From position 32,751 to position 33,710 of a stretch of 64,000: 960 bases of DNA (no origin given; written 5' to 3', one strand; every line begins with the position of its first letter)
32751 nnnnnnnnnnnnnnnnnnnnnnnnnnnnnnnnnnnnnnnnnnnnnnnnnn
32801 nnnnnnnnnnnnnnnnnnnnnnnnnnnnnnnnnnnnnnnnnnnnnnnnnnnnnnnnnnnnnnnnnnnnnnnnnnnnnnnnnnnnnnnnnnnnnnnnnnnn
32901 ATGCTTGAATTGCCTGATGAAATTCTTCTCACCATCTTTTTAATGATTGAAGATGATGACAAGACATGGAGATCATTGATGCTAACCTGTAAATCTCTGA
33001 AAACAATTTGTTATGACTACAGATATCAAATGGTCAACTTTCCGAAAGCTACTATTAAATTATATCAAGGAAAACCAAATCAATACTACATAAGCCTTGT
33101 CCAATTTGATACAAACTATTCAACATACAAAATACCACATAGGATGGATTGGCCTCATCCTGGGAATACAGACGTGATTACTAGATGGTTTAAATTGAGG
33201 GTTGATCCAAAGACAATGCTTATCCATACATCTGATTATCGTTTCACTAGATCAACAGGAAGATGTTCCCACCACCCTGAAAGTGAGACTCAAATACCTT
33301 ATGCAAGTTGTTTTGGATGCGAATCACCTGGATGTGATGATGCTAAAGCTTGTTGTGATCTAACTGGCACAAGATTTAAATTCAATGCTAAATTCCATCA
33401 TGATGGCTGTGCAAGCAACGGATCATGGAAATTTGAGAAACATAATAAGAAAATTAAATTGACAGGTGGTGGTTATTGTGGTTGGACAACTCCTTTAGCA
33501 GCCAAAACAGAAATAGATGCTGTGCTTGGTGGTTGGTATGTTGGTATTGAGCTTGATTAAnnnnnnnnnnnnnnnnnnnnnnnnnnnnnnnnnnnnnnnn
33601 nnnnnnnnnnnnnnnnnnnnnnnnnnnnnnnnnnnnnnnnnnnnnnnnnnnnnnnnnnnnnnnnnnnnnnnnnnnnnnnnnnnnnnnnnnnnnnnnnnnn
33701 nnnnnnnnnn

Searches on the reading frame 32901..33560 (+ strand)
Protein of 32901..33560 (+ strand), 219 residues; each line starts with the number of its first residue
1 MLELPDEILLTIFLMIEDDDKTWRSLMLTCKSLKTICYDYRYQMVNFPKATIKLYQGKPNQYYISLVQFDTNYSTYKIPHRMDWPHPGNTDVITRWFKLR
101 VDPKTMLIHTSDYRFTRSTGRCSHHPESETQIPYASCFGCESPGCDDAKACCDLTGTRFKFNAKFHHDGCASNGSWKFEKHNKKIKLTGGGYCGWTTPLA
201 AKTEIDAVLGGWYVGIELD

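Call 56: search_protein_families(library=pfam, proteins=[window:32901-33560:+], max_evalue=0.001)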
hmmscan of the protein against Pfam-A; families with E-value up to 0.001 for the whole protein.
window:32901-33560:+ (219 aa): 3 families
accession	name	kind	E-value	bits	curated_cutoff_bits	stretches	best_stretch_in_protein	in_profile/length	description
PF08685.16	GON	-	2.1e-07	31.5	22.6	1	88-199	84-190/199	GON domain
PF12937.12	F-box-like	-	3.2e-06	27.2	24.3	1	2-39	2-37/47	F-box-like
PF00646.38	F-box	-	0.00077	19.7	20.5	0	2-38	2-36/43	F-box domain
